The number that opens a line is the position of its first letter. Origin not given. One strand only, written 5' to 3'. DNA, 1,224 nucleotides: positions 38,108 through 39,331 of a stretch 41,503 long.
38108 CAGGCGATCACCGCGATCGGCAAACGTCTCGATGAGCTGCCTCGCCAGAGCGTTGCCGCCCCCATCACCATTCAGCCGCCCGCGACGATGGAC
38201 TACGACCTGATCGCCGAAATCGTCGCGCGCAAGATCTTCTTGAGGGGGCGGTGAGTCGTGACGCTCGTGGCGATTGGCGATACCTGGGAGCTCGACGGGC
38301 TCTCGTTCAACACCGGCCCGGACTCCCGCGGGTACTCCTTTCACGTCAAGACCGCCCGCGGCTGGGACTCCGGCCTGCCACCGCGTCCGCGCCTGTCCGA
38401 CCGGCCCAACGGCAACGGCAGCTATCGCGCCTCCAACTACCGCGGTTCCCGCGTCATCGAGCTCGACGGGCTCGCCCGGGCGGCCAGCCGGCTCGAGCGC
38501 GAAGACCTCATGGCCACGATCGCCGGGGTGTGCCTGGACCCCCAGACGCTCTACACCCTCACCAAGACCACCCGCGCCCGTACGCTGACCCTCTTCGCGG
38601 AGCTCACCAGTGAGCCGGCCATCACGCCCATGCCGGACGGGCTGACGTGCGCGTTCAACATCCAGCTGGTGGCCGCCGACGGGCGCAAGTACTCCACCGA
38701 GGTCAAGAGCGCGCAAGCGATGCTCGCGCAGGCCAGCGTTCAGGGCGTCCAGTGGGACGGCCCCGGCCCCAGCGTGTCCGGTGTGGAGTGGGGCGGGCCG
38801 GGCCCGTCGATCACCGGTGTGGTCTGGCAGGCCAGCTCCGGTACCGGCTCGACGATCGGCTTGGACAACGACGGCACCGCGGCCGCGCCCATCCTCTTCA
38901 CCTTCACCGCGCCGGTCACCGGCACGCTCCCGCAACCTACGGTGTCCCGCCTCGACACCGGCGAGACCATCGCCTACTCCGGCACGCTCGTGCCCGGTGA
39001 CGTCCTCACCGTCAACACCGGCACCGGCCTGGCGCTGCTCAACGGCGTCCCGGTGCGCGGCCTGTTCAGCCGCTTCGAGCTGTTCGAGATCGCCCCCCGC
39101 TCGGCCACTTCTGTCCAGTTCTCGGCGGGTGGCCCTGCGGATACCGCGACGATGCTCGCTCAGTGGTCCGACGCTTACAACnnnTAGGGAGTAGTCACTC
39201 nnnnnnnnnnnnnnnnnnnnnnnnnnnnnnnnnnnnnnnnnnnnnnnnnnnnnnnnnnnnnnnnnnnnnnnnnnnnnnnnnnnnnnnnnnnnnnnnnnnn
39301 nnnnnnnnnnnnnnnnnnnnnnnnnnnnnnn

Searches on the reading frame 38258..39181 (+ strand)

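Call 103: search_protein_families(library=pfam, proteins=[window:38258-39181:+], max_evalue=0.001)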
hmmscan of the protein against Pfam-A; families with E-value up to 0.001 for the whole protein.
window:38258-39181:+ (308 aa): 1 family
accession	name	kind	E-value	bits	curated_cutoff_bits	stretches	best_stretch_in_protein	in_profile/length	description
PF22768.1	SPP1_Dit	-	4.6e-05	24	25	1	206-281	2-76/97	Siphovirus-type tail component, C-terminal domain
